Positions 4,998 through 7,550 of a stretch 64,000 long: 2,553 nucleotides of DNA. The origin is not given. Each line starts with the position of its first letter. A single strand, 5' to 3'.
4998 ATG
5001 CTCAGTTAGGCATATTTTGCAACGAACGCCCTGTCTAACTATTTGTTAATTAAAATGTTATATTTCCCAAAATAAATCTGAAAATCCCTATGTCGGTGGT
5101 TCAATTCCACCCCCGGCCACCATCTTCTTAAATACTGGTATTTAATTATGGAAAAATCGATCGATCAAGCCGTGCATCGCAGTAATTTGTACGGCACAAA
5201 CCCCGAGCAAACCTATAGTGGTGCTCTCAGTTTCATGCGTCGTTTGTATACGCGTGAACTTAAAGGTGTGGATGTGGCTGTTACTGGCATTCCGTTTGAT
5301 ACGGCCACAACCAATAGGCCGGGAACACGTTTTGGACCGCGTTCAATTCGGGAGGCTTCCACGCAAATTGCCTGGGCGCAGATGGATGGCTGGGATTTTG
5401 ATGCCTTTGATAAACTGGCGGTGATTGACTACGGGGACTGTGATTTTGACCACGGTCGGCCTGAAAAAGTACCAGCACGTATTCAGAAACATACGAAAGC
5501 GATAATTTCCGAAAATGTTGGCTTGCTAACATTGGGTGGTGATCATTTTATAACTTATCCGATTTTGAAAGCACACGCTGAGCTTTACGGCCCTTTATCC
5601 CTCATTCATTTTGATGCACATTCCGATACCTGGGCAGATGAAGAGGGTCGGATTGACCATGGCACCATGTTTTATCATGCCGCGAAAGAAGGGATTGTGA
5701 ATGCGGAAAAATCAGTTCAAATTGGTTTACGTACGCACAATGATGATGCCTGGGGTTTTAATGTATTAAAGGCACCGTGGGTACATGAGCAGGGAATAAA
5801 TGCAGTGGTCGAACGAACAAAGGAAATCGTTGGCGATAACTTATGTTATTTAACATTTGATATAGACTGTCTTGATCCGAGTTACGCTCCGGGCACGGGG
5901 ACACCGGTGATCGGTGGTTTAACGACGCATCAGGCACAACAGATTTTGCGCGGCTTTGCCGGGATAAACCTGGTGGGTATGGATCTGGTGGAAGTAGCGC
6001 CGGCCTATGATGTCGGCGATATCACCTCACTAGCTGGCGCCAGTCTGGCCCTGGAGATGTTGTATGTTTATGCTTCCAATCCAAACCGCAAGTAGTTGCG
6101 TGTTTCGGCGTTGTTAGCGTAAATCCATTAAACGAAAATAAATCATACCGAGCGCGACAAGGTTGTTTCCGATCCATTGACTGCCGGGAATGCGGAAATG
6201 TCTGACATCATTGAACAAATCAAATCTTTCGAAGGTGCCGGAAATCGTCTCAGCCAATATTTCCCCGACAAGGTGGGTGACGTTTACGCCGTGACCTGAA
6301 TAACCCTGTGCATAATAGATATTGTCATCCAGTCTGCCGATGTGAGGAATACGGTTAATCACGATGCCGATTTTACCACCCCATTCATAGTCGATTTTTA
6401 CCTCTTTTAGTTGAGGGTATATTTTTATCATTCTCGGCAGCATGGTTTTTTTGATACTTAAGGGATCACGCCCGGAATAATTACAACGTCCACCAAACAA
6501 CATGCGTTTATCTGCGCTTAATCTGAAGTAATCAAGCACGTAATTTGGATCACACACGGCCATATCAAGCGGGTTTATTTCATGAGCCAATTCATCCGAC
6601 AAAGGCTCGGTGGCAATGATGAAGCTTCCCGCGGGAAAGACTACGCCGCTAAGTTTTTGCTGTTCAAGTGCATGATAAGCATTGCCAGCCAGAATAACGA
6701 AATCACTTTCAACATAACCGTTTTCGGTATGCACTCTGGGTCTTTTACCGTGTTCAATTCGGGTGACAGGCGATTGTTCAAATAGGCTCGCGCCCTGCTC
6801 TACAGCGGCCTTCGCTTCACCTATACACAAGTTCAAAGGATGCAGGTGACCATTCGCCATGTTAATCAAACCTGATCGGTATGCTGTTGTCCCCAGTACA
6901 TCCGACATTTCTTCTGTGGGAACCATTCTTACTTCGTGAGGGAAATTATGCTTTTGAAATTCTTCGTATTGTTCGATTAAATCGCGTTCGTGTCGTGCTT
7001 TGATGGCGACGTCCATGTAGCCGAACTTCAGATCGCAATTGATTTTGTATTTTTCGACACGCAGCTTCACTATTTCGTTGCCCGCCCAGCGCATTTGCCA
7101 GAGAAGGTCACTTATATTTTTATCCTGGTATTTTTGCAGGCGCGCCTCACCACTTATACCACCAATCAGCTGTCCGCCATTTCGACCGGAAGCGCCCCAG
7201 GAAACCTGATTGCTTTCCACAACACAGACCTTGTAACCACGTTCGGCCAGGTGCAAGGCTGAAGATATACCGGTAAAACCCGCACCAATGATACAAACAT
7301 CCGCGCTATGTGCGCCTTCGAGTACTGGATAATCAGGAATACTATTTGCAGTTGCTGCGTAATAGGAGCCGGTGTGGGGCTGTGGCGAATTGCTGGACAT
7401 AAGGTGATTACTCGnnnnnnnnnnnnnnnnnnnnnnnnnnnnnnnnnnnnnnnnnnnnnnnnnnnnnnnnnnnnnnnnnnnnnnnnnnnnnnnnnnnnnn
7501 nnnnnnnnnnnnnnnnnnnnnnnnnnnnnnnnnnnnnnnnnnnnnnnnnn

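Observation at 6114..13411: Gamma-glutamyl-polyamine operon with a tungsten-type aldehyde:ferredoxin oxidoreductase and an amidase-signature enzyme replacing the usual aldehyde dehydrogenase and PuuD hydrolase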

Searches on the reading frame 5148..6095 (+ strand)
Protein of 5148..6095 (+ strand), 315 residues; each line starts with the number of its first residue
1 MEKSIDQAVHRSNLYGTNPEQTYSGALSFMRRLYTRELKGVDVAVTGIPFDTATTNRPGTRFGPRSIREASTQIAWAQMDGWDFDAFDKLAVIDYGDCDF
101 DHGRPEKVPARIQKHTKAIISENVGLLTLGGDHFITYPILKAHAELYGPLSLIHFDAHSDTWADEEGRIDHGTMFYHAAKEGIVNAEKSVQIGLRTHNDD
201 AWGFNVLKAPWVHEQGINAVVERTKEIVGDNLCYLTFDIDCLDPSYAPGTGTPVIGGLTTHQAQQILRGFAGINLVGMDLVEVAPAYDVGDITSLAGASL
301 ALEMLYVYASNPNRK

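Call 3: search_protein_families(library=pfam, proteins=[window:5148-6095:+])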
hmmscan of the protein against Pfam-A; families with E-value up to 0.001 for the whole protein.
window:5148-6095:+ (315 aa): 1 family
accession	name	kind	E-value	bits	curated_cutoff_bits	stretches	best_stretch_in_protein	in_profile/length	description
PF00491.26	Arginase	-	3.9e-91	305.8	22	1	42-305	2-279/280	Arginase family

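Call 4: search_protein_families(library=ncbifam, proteins=[window:5148-6095:+])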
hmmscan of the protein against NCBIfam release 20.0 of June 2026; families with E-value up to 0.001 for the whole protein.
window:5148-6095:+ (315 aa): 5 families
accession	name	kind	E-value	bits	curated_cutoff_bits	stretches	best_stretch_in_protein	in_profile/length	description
NF002564.0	PRK02190.1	subfamily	9.7e-136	451.9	302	1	11-311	3-304/307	agmatinase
TIGR01230.1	agmatinase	equivalog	6.1e-70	236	174.3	1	41-306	13-274/275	agmatinase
TIGR01227.1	hutG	equivalog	4.4e-30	105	229.15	1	41-305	35-306/307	formimidoylglutamase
TIGR01229.1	rocF_arginase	equivalog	1e-23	84.2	227.6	2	210-291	196-279/300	arginase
NF010347.0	PRK13775.1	equivalog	1.2e-11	44.5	381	1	40-309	48-328/331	formimidoylglutamase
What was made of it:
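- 5148..6095 (+): Agmatinase (SpeB-type), convergent with the operon. NF002564 at 452 bits (cut-off 302) and TIGR01230 at 236 bits (cut-off 174) (call 4).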

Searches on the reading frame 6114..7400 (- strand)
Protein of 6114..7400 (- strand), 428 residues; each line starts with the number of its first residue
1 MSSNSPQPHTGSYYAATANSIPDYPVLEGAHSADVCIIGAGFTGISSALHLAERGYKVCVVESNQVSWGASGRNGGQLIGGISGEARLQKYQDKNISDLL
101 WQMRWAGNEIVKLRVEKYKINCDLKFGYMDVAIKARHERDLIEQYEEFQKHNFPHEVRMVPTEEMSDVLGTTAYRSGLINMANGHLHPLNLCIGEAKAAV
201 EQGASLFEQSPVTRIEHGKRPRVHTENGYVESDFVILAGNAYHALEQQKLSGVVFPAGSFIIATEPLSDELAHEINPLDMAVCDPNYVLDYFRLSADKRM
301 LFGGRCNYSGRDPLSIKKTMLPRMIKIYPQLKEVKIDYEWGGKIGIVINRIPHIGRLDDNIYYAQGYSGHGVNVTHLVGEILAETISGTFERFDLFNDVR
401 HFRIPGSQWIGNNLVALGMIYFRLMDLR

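Call 3: search_protein_families(library=pfam, proteins=[window:6114-7400:-])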
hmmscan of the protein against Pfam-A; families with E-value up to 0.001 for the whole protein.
window:6114-7400:- (428 aa): 8 families
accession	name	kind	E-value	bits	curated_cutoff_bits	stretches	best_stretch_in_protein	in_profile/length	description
PF01266.30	DAO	-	8.7e-68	229.8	27.9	1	34-384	1-352/353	FAD dependent oxidoreductase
PF00890.30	FAD_binding_2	-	2.4e-06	27.5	20.4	1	34-76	1-43/414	FAD binding domain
PF01946.23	Thi4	-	5.5e-06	26.2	26.2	1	32-79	17-64/235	Thi4 family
PF01494.25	FAD_binding_3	-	2.5e-05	24.1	22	1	33-65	2-34/349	FAD binding domain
PF13450.12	NAD_binding_8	-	3.6e-05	24.4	21.9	1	37-65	1-29/68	NAD(P)-binding Rossmann-like domain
PF07992.20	Pyr_redox_2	-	4.6e-05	23.4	26.1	1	34-65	2-33/291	Pyridine nucleotide-disulphide oxidoreductase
PF12831.13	FAD_oxidored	-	9.8e-05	22.3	27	1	34-82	1-49/416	FAD dependent oxidoreductase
PF13738.12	Pyr_redox_3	-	0.00092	19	30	0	37-66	2-32/305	Pyridine nucleotide-disulphide oxidoreductase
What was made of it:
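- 6114..7400 (-): PuuB/PauB-like FAD-dependent amine oxidase/dehydrogenase. PF01266 DAO at 230 bits (call 3).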

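Call 4: search_protein_families(library=ncbifam, proteins=[window:6114-7400:-])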
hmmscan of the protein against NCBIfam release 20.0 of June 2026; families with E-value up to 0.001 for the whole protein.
window:6114-7400:- (428 aa): 53 families (the best 25 are shown)
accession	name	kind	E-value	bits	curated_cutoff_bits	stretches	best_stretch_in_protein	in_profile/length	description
NF050086.1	pipecolate_AmaA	exception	1.6e-60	205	600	1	14-387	7-381/425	L-pipecolate oxidase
TIGR03329.1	Phn_aa_oxid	hypoth_equivalog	5.8e-42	144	632.8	1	22-388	14-393/460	putative aminophosphonate oxidoreductase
NF002480.1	PRK01747.1-1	equivalog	1.5e-16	59.9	540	1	28-244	243-454/645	bifunctional tRNA (5-methylaminomethyl-2-thiouridine)(34)-methyltransferase MnmC2/FAD-dependent 5-carboxymethylaminomethyl-2-thiouridine(34)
TIGR02352.1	thiamin_ThiO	equivalog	6.4e-16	58.4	250.8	1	35-388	1-349/351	glycine oxidase ThiO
TIGR03197.1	MnmC_Cterm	equivalog_domain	9.4e-16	57.9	174.2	1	34-247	1-208/400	FAD-dependent 5-carboxymethylaminomethyl-2-thiouridine(34) oxidoreductase MnmC1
TIGR01373.1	soxB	subfamily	5.6e-14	51.8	529.45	1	191-387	185-383/407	sarcosine oxidase subunit beta family protein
NF008425.0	PRK11259.1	equivalog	2.6e-13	49.7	257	0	173-254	134-216/377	N-methyl-L-tryptophan oxidase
TIGR03364.1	HpnW_proposed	hypoth_equivalog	1.2e-12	47.6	285.1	1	34-240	2-194/365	TIGR03364 family FAD-dependent oxidoreductase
NF001933.0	PRK00711.1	subfamily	4.7e-10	39.1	383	1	35-80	3-49/429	D-amino acid dehydrogenase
TIGR01377.1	soxA_mon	subfamily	4.5e-09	35.5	479.65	0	34-217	2-173/381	amino oxidase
NF058655.1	CrtID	equivalog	6.1e-08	31.9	640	1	35-69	1-35/478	bifunctional phytoene desaturase/3,4-desaturase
NF009074.0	PRK12409.1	equivalog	9.8e-08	31.6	494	1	34-79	3-49/410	D-amino acid dehydrogenase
TIGR00292.1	TIGR00292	equivalog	3e-07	29.9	148.3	1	32-79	21-67/254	sulfide-dependent adenosine diphosphate thiazole synthase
NF045637.1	carotdesatCrtDProt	equivalog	6.6e-07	28.2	580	1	35-67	1-33/485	1-hydroxycarotenoid 3,4-desaturase CrtD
NF008313.0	PRK11101.1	equivalog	1.1e-06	27.5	425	1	31-81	7-57/548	anaerobic glycerol-3-phosphate dehydrogenase subunit A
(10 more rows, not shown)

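Call 23: search_solved_structures(query=window:6114-7400:-, max_evalue=1e-20)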
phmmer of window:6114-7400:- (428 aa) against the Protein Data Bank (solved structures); distinct sequences matched with E-value up to 1e-20: 0.
